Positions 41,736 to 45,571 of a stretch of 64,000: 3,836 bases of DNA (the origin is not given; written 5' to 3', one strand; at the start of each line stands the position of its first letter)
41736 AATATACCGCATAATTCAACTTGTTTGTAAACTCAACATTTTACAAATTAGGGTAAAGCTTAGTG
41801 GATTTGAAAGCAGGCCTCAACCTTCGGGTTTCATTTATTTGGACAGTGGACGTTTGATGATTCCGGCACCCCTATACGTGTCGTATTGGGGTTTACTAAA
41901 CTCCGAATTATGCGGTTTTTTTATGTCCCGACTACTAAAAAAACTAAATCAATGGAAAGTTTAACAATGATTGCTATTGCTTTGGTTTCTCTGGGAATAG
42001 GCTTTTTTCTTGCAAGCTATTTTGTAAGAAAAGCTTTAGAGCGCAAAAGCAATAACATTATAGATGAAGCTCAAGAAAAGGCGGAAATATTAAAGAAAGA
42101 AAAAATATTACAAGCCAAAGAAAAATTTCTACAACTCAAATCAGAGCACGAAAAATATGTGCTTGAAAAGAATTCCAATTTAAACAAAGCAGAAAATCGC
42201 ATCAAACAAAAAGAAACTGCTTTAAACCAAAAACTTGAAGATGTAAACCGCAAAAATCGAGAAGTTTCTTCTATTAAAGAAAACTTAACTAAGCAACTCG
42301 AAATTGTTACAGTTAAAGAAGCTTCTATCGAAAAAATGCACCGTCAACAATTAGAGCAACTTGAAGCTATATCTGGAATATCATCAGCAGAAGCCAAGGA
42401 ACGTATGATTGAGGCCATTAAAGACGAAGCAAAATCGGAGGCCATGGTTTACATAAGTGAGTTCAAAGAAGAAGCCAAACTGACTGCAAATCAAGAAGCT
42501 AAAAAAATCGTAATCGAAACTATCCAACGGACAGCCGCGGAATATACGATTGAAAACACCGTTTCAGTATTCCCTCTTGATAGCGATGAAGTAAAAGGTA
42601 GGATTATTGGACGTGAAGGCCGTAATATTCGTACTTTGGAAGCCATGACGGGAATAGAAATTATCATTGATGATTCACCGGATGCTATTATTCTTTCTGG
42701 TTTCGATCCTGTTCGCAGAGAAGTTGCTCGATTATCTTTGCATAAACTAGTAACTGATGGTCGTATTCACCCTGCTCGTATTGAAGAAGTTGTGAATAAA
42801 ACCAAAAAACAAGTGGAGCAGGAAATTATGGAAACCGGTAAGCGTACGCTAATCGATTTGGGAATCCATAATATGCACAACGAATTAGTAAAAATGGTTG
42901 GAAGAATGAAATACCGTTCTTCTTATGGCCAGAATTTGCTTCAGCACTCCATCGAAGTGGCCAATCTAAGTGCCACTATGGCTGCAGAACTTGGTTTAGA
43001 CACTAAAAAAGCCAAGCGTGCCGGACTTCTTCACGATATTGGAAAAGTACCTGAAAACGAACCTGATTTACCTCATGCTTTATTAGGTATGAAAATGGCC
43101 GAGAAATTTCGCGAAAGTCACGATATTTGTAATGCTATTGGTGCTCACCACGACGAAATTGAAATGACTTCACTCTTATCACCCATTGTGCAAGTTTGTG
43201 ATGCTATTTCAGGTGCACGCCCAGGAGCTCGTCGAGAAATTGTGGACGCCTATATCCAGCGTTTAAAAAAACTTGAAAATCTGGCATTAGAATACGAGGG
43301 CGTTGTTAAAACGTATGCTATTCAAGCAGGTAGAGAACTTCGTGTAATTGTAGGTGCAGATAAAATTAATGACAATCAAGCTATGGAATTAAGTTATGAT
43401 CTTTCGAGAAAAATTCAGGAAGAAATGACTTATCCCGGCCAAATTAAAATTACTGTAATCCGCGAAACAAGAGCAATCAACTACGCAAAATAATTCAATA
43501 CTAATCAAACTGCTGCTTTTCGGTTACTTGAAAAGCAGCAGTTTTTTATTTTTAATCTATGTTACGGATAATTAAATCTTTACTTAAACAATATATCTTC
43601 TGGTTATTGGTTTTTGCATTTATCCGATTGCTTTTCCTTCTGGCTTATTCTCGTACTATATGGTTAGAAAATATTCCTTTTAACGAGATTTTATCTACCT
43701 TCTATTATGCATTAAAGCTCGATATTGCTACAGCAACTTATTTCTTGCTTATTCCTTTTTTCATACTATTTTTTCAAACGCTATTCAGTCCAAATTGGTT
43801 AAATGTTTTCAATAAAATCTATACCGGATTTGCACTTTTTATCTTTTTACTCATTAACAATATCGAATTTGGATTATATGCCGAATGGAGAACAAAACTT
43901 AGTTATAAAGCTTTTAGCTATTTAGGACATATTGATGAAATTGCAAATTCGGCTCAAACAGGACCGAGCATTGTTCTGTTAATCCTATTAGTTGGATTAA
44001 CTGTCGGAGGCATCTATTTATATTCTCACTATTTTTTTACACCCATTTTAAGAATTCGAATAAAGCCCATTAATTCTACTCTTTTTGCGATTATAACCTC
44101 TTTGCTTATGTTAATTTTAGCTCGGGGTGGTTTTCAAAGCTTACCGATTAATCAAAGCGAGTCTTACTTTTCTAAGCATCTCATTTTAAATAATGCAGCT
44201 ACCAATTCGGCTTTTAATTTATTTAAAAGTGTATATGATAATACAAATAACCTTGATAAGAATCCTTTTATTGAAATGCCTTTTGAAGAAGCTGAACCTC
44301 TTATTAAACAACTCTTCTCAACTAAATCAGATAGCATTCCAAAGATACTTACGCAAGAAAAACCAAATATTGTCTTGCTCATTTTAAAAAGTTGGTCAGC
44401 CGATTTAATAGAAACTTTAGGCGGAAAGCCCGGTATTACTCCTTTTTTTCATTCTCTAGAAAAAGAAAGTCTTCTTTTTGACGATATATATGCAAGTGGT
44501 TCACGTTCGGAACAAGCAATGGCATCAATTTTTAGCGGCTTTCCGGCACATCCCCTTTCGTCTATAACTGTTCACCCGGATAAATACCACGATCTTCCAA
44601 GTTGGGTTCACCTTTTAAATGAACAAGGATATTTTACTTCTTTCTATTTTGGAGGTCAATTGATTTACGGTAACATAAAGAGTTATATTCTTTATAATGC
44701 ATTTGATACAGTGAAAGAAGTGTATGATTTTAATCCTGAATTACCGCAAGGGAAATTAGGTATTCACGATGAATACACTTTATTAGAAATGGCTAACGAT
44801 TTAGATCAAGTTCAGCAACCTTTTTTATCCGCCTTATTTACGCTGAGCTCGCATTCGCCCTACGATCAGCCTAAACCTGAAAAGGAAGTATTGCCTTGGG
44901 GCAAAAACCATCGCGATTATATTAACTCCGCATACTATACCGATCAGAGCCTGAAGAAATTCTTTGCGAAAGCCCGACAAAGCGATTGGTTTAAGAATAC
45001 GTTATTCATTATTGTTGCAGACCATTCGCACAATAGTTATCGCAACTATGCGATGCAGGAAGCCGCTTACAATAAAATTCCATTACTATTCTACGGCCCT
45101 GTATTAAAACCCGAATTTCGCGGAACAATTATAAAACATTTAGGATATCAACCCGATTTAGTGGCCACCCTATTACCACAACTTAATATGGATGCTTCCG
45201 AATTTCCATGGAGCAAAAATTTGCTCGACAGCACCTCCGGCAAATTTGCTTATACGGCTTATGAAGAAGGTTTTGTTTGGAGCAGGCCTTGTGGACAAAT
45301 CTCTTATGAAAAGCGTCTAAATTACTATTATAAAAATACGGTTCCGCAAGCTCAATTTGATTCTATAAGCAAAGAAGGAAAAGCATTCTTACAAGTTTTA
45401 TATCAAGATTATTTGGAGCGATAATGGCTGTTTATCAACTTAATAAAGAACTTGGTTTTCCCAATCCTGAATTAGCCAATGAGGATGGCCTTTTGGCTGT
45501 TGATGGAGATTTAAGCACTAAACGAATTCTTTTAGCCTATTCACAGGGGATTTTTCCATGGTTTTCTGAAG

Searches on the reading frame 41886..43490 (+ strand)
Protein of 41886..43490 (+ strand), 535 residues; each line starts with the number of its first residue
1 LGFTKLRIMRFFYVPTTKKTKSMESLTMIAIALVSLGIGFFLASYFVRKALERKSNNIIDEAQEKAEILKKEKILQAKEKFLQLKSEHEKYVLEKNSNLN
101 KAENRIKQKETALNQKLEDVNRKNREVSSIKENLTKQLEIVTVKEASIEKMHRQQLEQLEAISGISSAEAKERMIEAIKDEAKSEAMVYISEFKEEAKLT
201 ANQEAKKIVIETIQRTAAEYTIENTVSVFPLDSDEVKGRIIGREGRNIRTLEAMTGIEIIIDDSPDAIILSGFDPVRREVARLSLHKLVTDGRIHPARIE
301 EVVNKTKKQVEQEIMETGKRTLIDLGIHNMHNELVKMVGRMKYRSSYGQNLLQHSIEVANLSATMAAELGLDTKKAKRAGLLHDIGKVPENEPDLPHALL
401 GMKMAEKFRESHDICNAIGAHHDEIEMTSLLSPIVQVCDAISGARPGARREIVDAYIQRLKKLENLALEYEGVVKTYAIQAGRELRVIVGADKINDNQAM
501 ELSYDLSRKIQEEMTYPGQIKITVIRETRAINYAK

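Call 78: search_protein_families(library=pfam, proteins=[window:41886-43490:+], max_evalue=0.0001)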
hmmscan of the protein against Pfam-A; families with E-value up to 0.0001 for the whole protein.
window:41886-43490:+ (535 aa): 4 families
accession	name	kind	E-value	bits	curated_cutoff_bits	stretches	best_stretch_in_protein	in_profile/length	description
PF12072.13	RNase_Y_N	-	7.6e-39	133.7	32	1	27-220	5-201/201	RNase Y N-terminal region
PF01966.28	HD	-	1.8e-19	70.6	22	1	352-442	2-114/116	HD domain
PF00013.35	KH_1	-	6.7e-07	29.4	21.5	1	236-282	10-61/66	KH domain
PF08668.18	HDOD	-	7.5e-07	29.3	22.9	1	347-388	91-133/196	HDOD domain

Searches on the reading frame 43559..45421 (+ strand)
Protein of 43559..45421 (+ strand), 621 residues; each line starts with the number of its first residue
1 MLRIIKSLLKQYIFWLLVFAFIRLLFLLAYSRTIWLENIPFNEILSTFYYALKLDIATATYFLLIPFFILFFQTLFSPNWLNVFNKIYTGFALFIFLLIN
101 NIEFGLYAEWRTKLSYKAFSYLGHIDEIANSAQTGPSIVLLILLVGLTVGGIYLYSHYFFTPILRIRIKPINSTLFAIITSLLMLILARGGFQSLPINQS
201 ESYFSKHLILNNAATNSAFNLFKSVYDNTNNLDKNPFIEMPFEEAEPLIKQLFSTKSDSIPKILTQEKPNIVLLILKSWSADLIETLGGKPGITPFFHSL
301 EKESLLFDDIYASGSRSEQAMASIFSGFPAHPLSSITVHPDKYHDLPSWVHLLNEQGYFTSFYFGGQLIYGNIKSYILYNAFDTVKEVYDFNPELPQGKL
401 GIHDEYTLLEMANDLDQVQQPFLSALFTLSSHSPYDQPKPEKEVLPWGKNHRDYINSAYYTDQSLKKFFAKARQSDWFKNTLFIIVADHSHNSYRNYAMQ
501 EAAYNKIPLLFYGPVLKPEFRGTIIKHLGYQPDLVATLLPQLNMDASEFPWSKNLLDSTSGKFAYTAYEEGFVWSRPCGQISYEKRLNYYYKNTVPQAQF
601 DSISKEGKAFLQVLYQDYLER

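Call 78: search_protein_families(library=pfam, proteins=[window:43559-45421:+], max_evalue=0.0001)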
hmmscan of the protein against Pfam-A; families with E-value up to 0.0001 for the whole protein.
window:43559-45421:+ (621 aa): 1 family
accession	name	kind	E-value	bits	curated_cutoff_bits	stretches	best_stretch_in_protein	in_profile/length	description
PF00884.28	Sulfatase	-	1.3e-32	113.7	25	1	269-543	1-300/301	Sulfatase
